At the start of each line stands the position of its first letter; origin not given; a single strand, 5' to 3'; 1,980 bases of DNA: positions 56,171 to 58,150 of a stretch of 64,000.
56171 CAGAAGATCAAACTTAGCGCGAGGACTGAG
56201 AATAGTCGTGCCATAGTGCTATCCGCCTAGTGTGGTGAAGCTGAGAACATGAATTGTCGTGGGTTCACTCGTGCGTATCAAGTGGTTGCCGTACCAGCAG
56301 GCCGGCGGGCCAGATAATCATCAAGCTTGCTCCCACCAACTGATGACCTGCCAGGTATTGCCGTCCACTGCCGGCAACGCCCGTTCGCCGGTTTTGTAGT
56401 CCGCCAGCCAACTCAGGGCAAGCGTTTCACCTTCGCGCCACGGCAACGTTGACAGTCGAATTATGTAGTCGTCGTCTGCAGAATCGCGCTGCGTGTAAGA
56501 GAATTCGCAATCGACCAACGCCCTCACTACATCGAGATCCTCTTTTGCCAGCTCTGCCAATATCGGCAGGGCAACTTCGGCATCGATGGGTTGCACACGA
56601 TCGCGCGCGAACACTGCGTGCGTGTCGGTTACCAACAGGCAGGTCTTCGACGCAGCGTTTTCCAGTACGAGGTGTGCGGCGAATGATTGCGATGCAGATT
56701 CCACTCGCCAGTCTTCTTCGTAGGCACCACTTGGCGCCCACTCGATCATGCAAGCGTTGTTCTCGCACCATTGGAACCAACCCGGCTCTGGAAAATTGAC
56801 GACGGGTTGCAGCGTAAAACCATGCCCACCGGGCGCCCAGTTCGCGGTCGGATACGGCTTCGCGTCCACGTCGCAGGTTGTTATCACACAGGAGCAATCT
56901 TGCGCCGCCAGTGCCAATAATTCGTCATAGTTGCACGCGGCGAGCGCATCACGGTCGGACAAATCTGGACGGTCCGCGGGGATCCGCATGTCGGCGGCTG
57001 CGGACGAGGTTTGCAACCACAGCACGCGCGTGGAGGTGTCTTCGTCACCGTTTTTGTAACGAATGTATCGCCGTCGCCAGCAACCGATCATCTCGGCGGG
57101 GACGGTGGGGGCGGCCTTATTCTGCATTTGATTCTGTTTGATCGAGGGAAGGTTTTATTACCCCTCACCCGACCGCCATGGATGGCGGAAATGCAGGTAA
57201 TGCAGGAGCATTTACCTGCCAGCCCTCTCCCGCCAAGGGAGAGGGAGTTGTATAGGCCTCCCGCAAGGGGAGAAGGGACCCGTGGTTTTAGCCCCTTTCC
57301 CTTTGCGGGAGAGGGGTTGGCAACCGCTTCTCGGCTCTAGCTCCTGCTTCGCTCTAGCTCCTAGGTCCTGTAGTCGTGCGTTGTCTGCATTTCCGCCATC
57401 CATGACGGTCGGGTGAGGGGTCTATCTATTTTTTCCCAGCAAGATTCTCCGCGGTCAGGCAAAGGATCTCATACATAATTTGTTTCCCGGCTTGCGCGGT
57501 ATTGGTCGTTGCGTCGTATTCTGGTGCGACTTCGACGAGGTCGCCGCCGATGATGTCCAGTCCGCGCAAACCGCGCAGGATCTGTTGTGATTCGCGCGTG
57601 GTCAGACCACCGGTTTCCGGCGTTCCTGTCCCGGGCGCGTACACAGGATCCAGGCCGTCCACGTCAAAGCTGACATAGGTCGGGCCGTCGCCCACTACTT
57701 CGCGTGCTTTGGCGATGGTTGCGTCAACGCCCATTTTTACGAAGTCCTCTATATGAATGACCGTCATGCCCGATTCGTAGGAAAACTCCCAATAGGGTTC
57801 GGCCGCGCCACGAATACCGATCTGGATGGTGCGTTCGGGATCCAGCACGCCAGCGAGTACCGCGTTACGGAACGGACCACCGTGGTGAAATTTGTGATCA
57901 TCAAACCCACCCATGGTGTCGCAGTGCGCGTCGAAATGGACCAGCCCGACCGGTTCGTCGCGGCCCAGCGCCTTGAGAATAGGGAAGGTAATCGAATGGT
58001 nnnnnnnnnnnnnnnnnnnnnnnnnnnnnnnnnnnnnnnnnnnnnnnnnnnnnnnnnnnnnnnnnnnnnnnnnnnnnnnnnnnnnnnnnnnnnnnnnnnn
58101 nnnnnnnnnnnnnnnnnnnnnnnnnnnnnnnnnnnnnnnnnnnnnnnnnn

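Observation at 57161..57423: MITE-like intergenic element with 37-bp near-perfect terminal inverted repeats and nested internal hairpins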

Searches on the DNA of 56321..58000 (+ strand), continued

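Call 62: search_with_rna_model(model_id=R1, sources=[L126, L131, L132, L133, L134, L135, L136, L137, L138, L139, L140, L141, L142, L143, L144, L145, L146, L147, L148, L149, L150, L151, L152, L153, L154, L155, L156, L157, L158, L159, L160, L161, L162, L163, L164, L165, L166, L167, L168, L169, L170, L171, L172, L173, L174, L175, L176, L177, L178, L179, L180, L181, L182, L183, L184, L185, L186, L187, L188, L189, L190, L191, L192, L193, L194, L195, L196, L197, L198, L199, L200, L201, L202, L203, L204, L205, L206, L207, L208, L209, L210, L211, L212, L213, L214, L215, L216, L217, L218, L219, L220, L221, L222, L223, L224, L225, L226, L227, L228, L229], max_evalue=0.01)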
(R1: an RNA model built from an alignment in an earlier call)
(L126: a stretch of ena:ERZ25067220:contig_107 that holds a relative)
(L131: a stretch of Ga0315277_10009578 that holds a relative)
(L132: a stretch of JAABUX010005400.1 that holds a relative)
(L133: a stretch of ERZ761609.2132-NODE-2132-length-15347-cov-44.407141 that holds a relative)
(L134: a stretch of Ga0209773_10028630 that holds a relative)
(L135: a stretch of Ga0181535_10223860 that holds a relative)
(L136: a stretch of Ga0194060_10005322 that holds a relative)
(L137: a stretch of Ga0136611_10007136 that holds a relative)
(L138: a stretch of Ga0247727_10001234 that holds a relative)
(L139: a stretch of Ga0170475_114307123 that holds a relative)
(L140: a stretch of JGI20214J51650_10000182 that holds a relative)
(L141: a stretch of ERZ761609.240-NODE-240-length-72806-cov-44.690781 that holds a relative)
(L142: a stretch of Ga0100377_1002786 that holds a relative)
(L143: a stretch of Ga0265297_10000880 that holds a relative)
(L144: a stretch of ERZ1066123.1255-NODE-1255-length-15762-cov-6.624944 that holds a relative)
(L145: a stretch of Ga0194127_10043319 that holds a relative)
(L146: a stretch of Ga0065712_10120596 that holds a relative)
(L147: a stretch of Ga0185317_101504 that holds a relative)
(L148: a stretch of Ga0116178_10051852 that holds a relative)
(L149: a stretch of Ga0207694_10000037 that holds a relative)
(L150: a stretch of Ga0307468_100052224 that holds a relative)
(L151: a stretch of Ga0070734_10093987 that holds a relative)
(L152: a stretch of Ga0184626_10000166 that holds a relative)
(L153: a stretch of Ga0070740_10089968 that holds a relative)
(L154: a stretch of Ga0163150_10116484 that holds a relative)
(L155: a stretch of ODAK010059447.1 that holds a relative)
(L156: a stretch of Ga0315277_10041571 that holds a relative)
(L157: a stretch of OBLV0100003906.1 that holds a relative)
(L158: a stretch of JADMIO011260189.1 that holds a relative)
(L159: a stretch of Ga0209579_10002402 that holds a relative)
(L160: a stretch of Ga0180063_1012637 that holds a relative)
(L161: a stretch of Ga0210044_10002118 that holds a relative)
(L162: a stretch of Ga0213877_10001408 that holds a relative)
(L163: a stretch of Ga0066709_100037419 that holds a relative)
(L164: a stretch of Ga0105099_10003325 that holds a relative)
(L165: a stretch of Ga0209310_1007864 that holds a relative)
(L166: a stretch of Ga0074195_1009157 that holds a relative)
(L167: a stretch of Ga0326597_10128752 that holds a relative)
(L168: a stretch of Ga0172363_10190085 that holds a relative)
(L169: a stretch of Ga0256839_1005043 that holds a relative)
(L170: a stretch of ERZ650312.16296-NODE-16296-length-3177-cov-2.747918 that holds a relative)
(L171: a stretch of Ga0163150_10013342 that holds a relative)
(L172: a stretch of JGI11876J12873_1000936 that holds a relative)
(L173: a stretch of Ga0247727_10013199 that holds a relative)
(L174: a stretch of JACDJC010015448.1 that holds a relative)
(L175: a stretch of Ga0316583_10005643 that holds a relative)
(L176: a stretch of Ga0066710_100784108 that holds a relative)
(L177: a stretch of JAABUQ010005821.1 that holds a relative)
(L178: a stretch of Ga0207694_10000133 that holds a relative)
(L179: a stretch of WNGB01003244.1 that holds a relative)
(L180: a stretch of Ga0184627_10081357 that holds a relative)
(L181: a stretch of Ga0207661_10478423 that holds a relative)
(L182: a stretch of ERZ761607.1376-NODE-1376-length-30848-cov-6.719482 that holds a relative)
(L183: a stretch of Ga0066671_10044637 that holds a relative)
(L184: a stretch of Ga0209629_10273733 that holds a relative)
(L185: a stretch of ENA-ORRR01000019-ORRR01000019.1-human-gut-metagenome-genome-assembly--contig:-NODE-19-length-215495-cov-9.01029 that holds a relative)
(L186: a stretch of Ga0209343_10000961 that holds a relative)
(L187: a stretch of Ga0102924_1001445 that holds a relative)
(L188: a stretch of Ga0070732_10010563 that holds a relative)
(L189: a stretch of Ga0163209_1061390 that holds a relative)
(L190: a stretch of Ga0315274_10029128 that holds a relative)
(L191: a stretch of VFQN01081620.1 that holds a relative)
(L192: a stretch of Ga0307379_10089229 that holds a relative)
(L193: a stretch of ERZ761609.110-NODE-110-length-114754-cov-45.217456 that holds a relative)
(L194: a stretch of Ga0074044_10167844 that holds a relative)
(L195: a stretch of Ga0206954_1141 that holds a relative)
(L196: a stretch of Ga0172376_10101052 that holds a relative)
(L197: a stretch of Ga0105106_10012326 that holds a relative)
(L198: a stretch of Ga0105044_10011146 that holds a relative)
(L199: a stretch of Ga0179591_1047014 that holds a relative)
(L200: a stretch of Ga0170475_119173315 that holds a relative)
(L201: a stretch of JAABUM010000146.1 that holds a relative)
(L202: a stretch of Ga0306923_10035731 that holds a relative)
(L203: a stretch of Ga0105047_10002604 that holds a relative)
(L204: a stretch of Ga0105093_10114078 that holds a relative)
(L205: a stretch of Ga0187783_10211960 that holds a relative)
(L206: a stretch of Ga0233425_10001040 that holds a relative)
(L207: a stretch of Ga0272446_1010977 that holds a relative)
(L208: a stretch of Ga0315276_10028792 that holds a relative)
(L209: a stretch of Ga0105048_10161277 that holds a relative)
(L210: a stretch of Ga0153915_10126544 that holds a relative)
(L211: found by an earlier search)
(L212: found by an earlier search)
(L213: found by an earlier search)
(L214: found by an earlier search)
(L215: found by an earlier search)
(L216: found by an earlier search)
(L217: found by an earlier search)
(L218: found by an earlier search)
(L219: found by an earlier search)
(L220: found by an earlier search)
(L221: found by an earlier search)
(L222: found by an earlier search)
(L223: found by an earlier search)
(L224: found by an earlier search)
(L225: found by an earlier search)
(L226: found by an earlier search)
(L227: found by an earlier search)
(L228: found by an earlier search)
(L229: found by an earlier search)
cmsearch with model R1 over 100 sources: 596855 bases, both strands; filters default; matches with E-value up to 0.01: 1.
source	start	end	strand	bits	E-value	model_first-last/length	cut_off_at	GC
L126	6807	6875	-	20.3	0.0018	1-67/67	no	0.68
